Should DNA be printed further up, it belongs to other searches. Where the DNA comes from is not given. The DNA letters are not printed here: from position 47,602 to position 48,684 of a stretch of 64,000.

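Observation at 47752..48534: DapF homolog with both catalytic cysteines replaced by serine, inside a murein-recycling operon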

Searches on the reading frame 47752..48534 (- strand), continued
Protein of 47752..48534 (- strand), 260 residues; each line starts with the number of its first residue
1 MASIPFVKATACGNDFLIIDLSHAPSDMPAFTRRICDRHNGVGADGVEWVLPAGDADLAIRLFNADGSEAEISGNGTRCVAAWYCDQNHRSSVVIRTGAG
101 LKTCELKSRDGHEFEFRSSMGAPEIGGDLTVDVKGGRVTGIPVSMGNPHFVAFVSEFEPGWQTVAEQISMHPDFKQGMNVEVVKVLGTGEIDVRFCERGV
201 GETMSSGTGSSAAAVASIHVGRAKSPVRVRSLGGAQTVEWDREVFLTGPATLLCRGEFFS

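Call 35: search_protein_families(library=pfam, proteins=[P0151, P0153, P0169, P0177, P0253, P0257, P0232, P0264, P0204, P0167], max_evalue=0.001)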
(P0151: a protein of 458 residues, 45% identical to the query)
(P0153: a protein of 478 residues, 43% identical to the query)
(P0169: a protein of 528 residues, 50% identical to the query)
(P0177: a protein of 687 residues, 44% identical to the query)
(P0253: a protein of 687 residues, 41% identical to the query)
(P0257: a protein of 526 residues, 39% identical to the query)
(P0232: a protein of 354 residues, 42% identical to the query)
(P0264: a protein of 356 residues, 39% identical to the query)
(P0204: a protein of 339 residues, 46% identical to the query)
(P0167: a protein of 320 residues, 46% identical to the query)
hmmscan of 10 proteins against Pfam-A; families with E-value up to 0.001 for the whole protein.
P0151 (458 aa): 2 families
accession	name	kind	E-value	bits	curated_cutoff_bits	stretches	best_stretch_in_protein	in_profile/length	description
PF01678.24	DAP_epimerase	-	1.3e-45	154.8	34.7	2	334-447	2-120/121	Diaminopimelate epimerase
PF02517.21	Rce1-like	-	2.4e-16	60.2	22.4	1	86-168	4-92/93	Type II CAAX prenyl endopeptidase Rce1-like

P0153 (478 aa): 2 families
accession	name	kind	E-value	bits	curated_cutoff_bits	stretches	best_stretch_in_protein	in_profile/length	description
PF01678.24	DAP_epimerase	-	7.6e-48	162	34.7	2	350-465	2-120/121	Diaminopimelate epimerase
PF02517.21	Rce1-like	-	3.5e-13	50.1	22.4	1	86-165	8-93/93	Type II CAAX prenyl endopeptidase Rce1-like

P0169 (528 aa): 3 families
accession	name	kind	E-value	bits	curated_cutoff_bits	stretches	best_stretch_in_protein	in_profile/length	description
PF01678.24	DAP_epimerase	-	2.7e-39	134.4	34.7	2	391-503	3-118/121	Diaminopimelate epimerase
PF00293.34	NUDIX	-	2.7e-19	70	21.1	1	3-146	3-129/134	NUDIX domain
PF14815.12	NUDIX_4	-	1.9e-14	53.8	35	1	7-74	2-65/113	NUDIX domain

P0177 (687 aa): 3 families
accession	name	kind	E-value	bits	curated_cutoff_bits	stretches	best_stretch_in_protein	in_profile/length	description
PF01678.24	DAP_epimerase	-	2.6e-70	234.5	34.7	2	566-678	2-119/121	Diaminopimelate epimerase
PF02567.21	PhzC-PhzF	-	1.3e-05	25.2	27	1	456-537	47-126/281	Phenazine biosynthesis-like protein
PF05544.16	Pro_racemase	-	0.00019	21.1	27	1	455-529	60-139/325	Proline racemase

P0253 (687 aa): 3 families
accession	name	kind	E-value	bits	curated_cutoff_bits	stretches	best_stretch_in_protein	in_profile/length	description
PF01678.24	DAP_epimerase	-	2e-57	192.9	34.7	2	410-534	1-120/121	Diaminopimelate epimerase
PF00155.27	Aminotran_1_2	-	5.6e-41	141.4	19.7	1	41-388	10-361/361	Aminotransferase class I and II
PF02567.21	PhzC-PhzF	-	9.3e-05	22.5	27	1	458-646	47-234/281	Phenazine biosynthesis-like protein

P0257 (526 aa): 1 family
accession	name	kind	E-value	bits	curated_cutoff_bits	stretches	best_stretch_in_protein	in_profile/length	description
PF01678.24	DAP_epimerase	-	3e-60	202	34.7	2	269-388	1-119/121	Diaminopimelate epimerase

P0232 (354 aa): 1 family
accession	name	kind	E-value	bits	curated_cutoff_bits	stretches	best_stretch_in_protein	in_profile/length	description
PF01678.24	DAP_epimerase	-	1.3e-64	216.1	34.7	2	232-344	2-119/121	Diaminopimelate epimerase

P0264 (356 aa): 1 family
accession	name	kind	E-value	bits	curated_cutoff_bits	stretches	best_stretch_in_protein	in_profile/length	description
PF01678.24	DAP_epimerase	-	1.6e-41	141.6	34.7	2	88-202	2-114/121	Diaminopimelate epimerase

P0204 (339 aa): 1 family
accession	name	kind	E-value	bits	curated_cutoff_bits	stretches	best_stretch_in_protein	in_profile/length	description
PF01678.24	DAP_epimerase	-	1e-48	164.8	34.7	2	43-150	1-106/121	Diaminopimelate epimerase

P0167 (320 aa): 1 family
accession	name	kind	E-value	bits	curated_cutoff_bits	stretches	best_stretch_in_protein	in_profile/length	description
PF01678.24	DAP_epimerase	-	3.6e-47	159.8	34.7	2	199-312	2-120/121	Diaminopimelate epimerase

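Call 37: find_encoding_contigs(protein=P0271, flank=8000, max_places=2)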
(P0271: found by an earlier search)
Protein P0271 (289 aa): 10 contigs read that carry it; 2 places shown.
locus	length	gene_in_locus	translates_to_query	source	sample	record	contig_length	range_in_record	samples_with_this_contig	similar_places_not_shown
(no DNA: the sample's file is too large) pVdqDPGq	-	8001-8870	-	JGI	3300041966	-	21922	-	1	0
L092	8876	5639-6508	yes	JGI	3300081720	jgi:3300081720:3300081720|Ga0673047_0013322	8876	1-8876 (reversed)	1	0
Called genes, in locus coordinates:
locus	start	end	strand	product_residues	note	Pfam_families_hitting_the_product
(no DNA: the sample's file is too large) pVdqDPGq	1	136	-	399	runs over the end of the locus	PF06439:3keto-disac_hyd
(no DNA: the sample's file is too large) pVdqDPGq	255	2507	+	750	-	PF02602:HEM4, PF01208:URO-D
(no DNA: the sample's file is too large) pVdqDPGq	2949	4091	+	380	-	PF02771:Acyl-CoA_dh_N, PF02770:Acyl-CoA_dh_M, PF00441:Acyl-CoA_dh_1, PF22924:ACOX_C_alpha1 (faint), PF08028:Acyl-CoA_dh_2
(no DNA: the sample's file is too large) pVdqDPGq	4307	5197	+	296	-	PF03308:MeaB, PF13191:AAA_16 (faint), PF07693:KAP_NTPase (weak), PF00009:GTP_EFTU (weak)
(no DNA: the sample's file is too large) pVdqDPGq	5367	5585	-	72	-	-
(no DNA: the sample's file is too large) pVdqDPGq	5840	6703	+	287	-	PF01048:PNP_UDP_1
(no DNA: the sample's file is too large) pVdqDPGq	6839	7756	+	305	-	PF00294:PfkB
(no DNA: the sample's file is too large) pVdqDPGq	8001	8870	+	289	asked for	PF01678:DAP_epimerase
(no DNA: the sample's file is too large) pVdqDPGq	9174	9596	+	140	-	PF01894:YjbQ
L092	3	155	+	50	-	?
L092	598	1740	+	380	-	PF02771:Acyl-CoA_dh_N, PF02770:Acyl-CoA_dh_M, PF00441:Acyl-CoA_dh_1, PF22924:ACOX_C_alpha1 (faint), PF08028:Acyl-CoA_dh_2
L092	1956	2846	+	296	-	PF03308:MeaB, PF13191:AAA_16 (faint), PF07693:KAP_NTPase (weak), PF00009:GTP_EFTU (weak)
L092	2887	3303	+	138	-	PF00903:Glyoxalase, PF13468:Glyoxalase_3, PF13669:Glyoxalase_4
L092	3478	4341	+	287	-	PF01048:PNP_UDP_1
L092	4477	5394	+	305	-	PF00294:PfkB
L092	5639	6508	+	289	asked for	PF01678:DAP_epimerase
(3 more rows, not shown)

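Call 38: find_encoding_contigs(protein=P0281, flank=8000, max_places=2)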
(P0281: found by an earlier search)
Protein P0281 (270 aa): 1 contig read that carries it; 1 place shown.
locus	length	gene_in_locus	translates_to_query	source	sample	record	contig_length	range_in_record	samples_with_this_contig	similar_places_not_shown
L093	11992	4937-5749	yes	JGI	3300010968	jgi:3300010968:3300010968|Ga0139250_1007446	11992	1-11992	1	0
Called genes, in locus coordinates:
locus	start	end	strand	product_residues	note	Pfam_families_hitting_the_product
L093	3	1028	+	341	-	?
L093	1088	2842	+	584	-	-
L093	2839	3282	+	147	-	-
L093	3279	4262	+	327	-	-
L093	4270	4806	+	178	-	PF02517:Rce1-like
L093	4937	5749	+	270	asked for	PF01678:DAP_epimerase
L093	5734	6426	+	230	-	PF01965:DJ-1_PfpI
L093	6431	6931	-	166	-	-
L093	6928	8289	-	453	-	-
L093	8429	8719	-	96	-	-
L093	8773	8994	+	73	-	PF09360:zf-CDGSH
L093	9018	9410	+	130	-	PF01243:PNPOx_N, PF12900:Pyridox_ox_2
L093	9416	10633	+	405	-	-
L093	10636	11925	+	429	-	-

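Call 39: find_encoding_contigs(protein=P0213, flank=8000, max_places=2)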
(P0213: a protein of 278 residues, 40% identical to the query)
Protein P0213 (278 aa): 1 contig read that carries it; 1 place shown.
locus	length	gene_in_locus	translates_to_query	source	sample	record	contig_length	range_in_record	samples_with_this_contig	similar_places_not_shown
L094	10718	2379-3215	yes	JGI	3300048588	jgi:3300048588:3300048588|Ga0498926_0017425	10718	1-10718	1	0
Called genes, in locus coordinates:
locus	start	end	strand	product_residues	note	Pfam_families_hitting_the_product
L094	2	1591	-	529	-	PF00890:FAD_binding_2 (faint), PF01266:DAO, PF01494:FAD_binding_3 (faint), PF12831:FAD_oxidored (weak), PF16901:DAO_C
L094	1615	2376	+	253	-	PF03141:Methyltransf_29, PF02353:CMAS, PF13489:Methyltransf_23, PF01209:Ubie_methyltran, PF06325:PrmA, PF05175:MTS, PF13847:Methyltransf_31, PF08241:Methyltransf_11, +7 more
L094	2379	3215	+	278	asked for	PF01678:DAP_epimerase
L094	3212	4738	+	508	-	PF00939:Na_sulph_symp, PF03600:CitMHS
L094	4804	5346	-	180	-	-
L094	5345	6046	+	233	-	PF20582:UPF0758_N, PF04002:RadC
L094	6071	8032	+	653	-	PF00133:tRNA-synt_1 (weak), PF01406:tRNA-synt_1e (weak), PF09334:tRNA-synt_1g, PF00133:tRNA-synt_1 (weak), PF19303:Anticodon_3 (weak), PF01588:tRNA_bind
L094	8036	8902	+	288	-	PF01026:TatD_DNase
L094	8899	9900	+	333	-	PF00348:polyprenyl_synt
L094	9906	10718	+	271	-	?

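Call 49: predict_structure(alignment_id=A1)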
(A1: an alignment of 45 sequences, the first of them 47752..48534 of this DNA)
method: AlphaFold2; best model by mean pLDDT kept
length: 260 residues; sequences in the alignment: 45
mean_pLDDT: 97.5   pTM: 0.93
mean pLDDT of the five models: 97.5, 97.2, 97.2, 97.1, 97.0
residues with pLDDT >= 90: 255; 70-90: 5; 50-70: 0; < 50: 0
segments of 3 or more residues with pLDDT < 50: none
pLDDT, mean of each block of 10 residues (from residue 1): 94 98 97 97 98 98 96 98 98 98 99 98 98 97 98 98 97 96 98 95 97 99 99 98 98 97
secondary structure, 60 per line:
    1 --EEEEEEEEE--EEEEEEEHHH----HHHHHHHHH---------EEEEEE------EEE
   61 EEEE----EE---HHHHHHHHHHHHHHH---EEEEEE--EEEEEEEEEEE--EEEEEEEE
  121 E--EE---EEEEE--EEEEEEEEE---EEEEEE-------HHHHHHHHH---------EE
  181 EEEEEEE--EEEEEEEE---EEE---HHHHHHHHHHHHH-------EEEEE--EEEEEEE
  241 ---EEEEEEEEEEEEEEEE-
elements in order: E3-11 E14-20 H28-36 E46-51 E58-64 H74-88 E92-97 E100-110 E113-121 E129-133 E136-144 E148-153 H161-169 E179-187 E190-197 E201-203 H207-219 E227-231 E234-240 E244-259
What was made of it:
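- On DapF / diaminopimelate epimerase (TIGR00652, PF01678): The AlphaFold2 model has pLDDT 97.5 and pTM 0.93, with helices 74-88 and 207-219 (call 49).
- Ser at a helix N-cap can be structurally selected (helix positions from call 49). Two serines sit at helix N-termini, where backbone NH groups could form an oxyanion hole (call 49).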

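Call 53: fold_search(model_id=the predicted structure, library=pdb)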
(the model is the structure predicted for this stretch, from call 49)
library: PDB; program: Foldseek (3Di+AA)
matches with E <= 10: 395; with E <= 0.001: 106
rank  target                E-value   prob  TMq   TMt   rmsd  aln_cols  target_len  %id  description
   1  8qzy_A                1.6e-28  1.00  0.85  0.80   2.9       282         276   33  Structural and biochemical characterization of diaminopimelate epimerase from Pseudomonas aeruginosa (released 2024-11-06)
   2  9mro_A                2.8e-27  1.00  0.91  0.85   2.1       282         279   34  Crystal structures of a cyanobacterial DAP epimerase bound to either D,L-aziDAP or D,L-alpha-methyl DAP (released 2025-07-16)
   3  2otn_A                8.6e-27  1.00  0.85  0.76   3.1       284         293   31  Crystal structure of the catalytically active form of diaminopimelate epimerase from Bacillus anthracis (released 2008-03-04)
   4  5ha4_B                9.1e-27  1.00  0.86  0.80   2.7       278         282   32  Structure of a diaminopimelate epimerase from Acinetobacter baumannii (released 2016-01-27)
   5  8qzy_B                2.9e-26  1.00  0.86  0.81   2.9       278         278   33  Structural and biochemical characterization of diaminopimelate epimerase from Pseudomonas aeruginosa (released 2024-11-06)
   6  5h2g_A                4.1e-26  1.00  0.83  0.78   4.0       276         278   33  Crystal structure of oxidized DapF from Corynebacterium glutamicum (released 2016-11-09)
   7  5ha4_A                4.9e-26  1.00  0.86  0.80   2.7       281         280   32  Structure of a diaminopimelate epimerase from Acinetobacter baumannii (released 2016-01-27)
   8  5m47                  1.5e-25  1.00  0.84  0.78   3.9       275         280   34  Crystal structure of DapF from Corynebacterium glutamicum in complex with D,L-diaminopimelate (released 2016-11-02)
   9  7vdy_A                2.0e-25  1.00  0.88  0.81   2.5       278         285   30  Crystal structure of O-ureidoserine racemase (released 2021-12-15)
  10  3ejx_A                2.5e-25  1.00  0.90  0.82   2.5       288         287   33  Crystal structure of diaminopimelate epimerase from Arabidopsis thaliana in complex with LL-AziDAP (released 2009-02-17)
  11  3ejx_B                2.9e-25  1.00  0.89  0.81   2.9       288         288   33  Crystal structure of diaminopimelate epimerase from Arabidopsis thaliana in complex with LL-AziDAP (released 2009-02-17)
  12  3ejx_D                4.9e-25  1.00  0.89  0.77   2.9       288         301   33  Crystal structure of diaminopimelate epimerase from Arabidopsis thaliana in complex with LL-AziDAP (released 2009-02-17)
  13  5h2y_B                6.5e-25  1.00  0.84  0.80   3.7       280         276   34  Crystal structure of reduced DapF from Corynebacterium glutamicum (released 2016-11-09)
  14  1bwz                  1.5e-24  1.00  0.85  0.81   2.9       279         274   28  DIAMINOPIMELATE EPIMERASE FROM HEMOPHILUS INFLUENZAE (released 1998-12-16)
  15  4ijz_B                1.8e-24  1.00  0.84  0.80   3.2       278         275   29  Crystal structure of diaminopimelate epimerase from Escherichia coli (released 2013-02-20)
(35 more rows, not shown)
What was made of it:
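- On DapF / diaminopimelate epimerase (TIGR00652, PF01678): Foldseek top 26 hits are DapF or O-ureidoserine racemase, TM-score up to 0.91 (call 53).
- The model adopts the closed, substrate-enclosing DapF form (call 53).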

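Call 55: search_protein_families(library=ncbifam, proteins=[P0169, P0151], max_evalue=0.001)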
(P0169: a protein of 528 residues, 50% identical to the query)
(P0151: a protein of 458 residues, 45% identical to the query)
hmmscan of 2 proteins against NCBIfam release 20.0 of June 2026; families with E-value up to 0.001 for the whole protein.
P0169 (528 aa): 15 families
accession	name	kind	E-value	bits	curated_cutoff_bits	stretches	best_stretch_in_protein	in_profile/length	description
TIGR00652.1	DapF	equivalog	2.5e-49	168.1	114.65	2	313-510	90-267/270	diaminopimelate epimerase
NF006530.0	PRK08999.1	equivalog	5.3e-29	101.2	245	2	3-76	6-79/315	Nudix family hydrolase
NF007834.0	PRK10546.1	equivalog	4.2e-24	84.9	156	1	3-73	4-73/135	pyrimidine (deoxy)nucleoside triphosphate diphosphatase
TIGR00586.1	mutt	equivalog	1.3e-17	64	97.9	1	3-75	5-77/129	8-oxo-dGTP diphosphatase MutT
NF008044.0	PRK10776.1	equivalog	1.4e-15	57.4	148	1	3-77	4-78/130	8-oxo-dGTP diphosphatase MutT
NF038284.1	bifunc_DapF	exception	1.6e-10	40.7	350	1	391-464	141-217/254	bifunctional diaminopimelate epimerase/glutamate racemase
NF001937.0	PRK00714.1-4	equivalog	1.1e-06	28.4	139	1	6-71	11-72/161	RNA pyrophosphohydrolase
NF001938.0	PRK00714.1-5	equivalog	2.2e-06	27.1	116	1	6-61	16-76/172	RNA pyrophosphohydrolase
TIGR02705.1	nudix_YtkD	equivalog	3.5e-06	26.6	154.4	1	32-61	47-76/156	RNA deprotection pyrophosphohydrolase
NF001936.0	PRK00714.1-3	equivalog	7.8e-06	25.9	118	1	28-60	33-65/155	RNA pyrophosphohydrolase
NF001935.0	PRK00714.1-2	equivalog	1e-05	25.1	259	1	10-72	15-73/183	RNA pyrophosphohydrolase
NF012016.0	PRK15472.1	equivalog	1.3e-05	24.9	95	1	28-63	29-64/141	nucleoside triphosphatase NudI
NF052459.1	OxoGTPPhMutT1Mycb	equivalog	2.5e-05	23.5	475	1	30-70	29-69/292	8-oxo-(d)GTP phosphatase MutT1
NF041652.1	Nud_hyd_Dein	equivalog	0.00011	22.4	200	1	12-64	22-77/152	Nudix hydrolase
NF001934.0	PRK00714.1-1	equivalog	0.00043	19.7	241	1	29-72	30-73/176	RNA pyrophosphohydrolase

P0151 (458 aa): 6 families
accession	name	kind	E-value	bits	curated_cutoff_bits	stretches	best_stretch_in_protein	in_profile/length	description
TIGR00652.1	DapF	equivalog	7.9e-64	215.7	114.65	1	194-454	2-269/270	diaminopimelate epimerase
NF038284.1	bifunc_DapF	exception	1e-18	67.6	350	1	201-444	18-253/254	bifunctional diaminopimelate epimerase/glutamate racemase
NF041647.1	ABC_perm_CPBP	equivalog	5.5e-08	32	435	1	29-176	481-636/636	ABC transporter permease subunit/CPBP intramembrane protease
NF033192.3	CPBP_JDVT_MrtJ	equivalog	8e-05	23.2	75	0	99-172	10-97/98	JDVT-CTERM system glutamic-type intramembrane protease MrtJ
NF040589.1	CPBP_Synerg_MrtS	equivalog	0.00013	22.2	130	1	80-164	66-157/170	Synerg-CTERM system glutamic-type intramembrane protease MrtS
NF040914.1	Mrt_core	domain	0.00022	21.2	100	0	111-168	43-99/108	myxosortase family intramembrane protease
